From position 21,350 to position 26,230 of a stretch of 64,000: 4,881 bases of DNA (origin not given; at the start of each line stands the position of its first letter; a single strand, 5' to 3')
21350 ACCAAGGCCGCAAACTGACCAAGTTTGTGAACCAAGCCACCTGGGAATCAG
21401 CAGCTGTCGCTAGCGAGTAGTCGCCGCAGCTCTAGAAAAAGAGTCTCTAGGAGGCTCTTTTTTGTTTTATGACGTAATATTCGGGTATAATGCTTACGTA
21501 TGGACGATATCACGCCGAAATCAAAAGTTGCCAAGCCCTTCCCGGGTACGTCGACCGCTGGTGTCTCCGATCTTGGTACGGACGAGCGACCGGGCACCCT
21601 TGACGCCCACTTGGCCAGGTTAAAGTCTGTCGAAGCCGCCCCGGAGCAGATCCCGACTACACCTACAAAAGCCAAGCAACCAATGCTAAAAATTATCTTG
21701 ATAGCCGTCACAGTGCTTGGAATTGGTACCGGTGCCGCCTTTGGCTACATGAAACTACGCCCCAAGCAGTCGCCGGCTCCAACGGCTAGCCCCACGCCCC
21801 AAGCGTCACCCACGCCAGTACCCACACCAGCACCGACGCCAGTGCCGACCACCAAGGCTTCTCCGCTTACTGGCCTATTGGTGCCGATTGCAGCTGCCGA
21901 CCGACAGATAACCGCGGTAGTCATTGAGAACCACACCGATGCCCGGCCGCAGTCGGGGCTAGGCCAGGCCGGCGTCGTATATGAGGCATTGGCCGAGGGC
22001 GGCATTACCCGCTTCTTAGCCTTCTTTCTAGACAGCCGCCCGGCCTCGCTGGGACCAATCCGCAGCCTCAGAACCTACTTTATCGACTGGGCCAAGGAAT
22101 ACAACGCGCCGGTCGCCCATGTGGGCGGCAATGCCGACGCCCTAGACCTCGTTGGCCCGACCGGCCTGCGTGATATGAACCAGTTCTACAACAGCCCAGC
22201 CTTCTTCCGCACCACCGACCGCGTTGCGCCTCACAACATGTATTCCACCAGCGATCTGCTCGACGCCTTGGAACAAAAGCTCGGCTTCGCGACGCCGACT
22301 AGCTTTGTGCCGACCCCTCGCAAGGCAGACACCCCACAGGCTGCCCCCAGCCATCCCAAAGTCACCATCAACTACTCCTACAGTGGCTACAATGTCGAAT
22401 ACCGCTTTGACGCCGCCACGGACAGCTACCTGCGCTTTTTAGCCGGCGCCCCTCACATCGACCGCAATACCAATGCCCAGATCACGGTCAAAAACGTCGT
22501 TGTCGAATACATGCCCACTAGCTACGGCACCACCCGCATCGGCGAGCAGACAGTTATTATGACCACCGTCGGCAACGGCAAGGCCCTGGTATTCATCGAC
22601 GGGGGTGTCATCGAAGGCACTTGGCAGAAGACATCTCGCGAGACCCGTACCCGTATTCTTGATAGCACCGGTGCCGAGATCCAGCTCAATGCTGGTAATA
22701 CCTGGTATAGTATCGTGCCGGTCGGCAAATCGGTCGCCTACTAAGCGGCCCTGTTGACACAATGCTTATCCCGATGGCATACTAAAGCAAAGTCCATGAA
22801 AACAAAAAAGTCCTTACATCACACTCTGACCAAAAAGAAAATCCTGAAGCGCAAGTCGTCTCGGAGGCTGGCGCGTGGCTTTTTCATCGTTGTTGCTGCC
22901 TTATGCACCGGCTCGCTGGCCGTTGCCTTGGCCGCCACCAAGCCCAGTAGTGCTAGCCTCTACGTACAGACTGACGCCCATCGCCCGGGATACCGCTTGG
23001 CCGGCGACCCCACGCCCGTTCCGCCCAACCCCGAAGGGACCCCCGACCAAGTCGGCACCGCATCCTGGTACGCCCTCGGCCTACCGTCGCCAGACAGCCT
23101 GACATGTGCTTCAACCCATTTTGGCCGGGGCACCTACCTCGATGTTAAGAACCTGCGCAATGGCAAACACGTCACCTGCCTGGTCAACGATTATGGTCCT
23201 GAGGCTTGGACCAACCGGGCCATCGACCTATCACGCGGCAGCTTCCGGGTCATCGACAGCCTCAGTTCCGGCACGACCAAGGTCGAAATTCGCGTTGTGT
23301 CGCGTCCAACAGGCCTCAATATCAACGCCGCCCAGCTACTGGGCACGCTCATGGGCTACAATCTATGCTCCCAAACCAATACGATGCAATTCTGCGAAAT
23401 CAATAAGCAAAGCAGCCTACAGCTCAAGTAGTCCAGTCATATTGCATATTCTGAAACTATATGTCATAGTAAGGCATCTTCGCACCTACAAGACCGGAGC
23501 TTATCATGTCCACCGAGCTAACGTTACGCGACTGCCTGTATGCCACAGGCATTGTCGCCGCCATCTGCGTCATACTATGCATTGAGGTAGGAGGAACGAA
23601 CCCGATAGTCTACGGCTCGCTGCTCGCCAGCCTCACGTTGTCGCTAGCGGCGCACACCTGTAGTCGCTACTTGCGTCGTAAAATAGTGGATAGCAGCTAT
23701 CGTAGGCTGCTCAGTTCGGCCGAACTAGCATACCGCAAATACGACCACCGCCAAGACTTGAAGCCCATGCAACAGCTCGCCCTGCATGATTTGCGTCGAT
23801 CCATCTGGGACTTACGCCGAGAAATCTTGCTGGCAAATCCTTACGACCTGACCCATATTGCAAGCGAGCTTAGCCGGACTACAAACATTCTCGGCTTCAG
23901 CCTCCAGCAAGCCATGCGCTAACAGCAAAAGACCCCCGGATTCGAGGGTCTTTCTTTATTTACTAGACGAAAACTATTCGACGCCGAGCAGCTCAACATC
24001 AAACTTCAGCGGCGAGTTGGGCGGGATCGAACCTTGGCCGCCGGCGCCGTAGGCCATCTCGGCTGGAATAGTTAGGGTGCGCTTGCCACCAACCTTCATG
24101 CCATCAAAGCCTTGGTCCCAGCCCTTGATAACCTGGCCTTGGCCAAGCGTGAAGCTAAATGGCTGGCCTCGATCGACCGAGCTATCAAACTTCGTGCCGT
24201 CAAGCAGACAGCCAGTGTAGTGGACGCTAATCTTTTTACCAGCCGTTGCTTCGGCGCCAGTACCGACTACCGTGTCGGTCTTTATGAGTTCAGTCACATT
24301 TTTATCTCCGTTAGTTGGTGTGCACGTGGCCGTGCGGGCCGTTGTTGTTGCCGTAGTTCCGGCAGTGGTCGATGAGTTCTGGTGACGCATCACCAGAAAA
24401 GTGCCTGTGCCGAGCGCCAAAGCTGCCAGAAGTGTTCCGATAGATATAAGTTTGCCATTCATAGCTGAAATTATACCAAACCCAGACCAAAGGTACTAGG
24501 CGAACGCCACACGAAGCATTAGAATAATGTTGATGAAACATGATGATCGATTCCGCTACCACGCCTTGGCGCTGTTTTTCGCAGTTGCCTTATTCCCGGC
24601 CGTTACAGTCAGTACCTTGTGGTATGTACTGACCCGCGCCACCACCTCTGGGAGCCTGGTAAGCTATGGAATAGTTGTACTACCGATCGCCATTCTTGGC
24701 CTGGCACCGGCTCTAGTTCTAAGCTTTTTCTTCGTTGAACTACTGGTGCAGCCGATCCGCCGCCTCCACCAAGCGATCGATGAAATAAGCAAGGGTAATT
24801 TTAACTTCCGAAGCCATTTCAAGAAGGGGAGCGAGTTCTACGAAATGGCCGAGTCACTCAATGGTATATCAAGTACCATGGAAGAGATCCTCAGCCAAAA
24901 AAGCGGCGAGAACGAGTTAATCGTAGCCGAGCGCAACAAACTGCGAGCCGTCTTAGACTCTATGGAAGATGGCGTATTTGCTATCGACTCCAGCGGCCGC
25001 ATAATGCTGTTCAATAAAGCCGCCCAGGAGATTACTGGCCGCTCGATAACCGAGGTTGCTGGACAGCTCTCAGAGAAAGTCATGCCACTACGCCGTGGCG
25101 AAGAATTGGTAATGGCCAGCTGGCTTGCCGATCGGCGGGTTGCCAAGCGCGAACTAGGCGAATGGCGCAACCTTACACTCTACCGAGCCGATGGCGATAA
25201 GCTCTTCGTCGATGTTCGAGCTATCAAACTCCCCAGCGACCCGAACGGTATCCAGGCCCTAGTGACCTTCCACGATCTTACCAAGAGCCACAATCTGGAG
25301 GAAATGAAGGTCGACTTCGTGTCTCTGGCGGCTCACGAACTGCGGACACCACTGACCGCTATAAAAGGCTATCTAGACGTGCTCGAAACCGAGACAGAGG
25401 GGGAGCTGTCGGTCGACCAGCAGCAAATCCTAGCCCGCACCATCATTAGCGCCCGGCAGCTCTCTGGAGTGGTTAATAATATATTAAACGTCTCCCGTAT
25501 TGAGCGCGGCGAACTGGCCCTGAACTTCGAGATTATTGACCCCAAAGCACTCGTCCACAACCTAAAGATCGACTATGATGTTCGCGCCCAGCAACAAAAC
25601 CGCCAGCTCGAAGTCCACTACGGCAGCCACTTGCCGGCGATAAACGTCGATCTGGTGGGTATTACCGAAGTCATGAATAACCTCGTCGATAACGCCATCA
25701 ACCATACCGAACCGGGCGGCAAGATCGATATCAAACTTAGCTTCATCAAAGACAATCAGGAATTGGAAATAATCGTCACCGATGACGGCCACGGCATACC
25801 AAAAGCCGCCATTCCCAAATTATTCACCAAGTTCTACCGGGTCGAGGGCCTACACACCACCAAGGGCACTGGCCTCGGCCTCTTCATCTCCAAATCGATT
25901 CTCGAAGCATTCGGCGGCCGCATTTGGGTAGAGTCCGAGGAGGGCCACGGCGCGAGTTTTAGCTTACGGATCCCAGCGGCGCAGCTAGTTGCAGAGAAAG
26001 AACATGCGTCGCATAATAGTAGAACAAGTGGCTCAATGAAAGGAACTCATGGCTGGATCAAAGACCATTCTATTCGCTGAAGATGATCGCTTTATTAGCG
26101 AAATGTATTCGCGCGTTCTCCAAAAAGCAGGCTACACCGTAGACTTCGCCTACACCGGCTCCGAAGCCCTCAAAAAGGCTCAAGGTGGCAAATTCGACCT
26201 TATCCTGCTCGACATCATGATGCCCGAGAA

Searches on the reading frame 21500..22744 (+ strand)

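Call 12: search_protein_families(library=pfam, proteins=[window:21500-22744:+], max_evalue=0.00001)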
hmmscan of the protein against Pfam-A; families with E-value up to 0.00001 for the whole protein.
window:21500-22744:+ (414 aa): 2 families
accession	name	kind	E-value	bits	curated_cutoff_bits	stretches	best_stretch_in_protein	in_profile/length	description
PF11258.13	DUF3048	-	2e-41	142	25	1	123-260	1-144/148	Protein of unknown function (DUF3048) N-terminal domain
PF17479.7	DUF3048_C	-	1.8e-26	93.2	25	1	288-402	1-113/114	Protein of unknown function (DUF3048) C-terminal domain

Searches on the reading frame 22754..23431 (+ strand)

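Call 12: search_protein_families(library=pfam, proteins=[window:22754-23431:+], max_evalue=0.00001)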
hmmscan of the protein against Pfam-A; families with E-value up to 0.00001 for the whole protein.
window:22754-23431:+ (225 aa): 1 family
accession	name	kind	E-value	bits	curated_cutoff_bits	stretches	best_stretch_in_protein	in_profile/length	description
PF03330.24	DPBB_1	-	8.9e-08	32.7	28.8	1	116-179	19-83/83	Lytic transglycolase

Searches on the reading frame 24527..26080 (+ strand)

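Call 12: search_protein_families(library=pfam, proteins=[window:24527-26080:+], max_evalue=0.00001)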
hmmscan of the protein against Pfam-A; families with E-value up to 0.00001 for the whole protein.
window:24527-26080:+ (517 aa): 8 families
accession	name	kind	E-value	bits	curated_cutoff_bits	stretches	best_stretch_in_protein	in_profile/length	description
PF02518.31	HATPase_c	-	4.8e-30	104.7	26.4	1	376-485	3-110/111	Histidine kinase-, DNA gyrase B-, and HSP90-like ATPase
PF00512.31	HisKA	-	4.7e-17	62.2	26.9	1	261-328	2-66/66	His Kinase A (phospho-acceptor) domain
PF00989.32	PAS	-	2.8e-11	43.9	22.6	1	138-250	2-112/113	PAS fold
PF13426.13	PAS_9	-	6.1e-08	33.3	27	1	148-253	2-103/103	PAS domain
PF00672.30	HAMP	-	6.9e-08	33.1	25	1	72-113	5-46/53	HAMP domain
PF13188.13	PAS_8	-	1.1e-07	31.9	21.8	1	137-185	1-50/65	PAS domain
PF08448.16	PAS_4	-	2.3e-06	28.2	23.1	1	143-255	1-109/110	PAS fold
PF13581.12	HATPase_c_2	-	7.4e-06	26.4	27.4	0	377-461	34-111/127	Histidine kinase-like ATPase domain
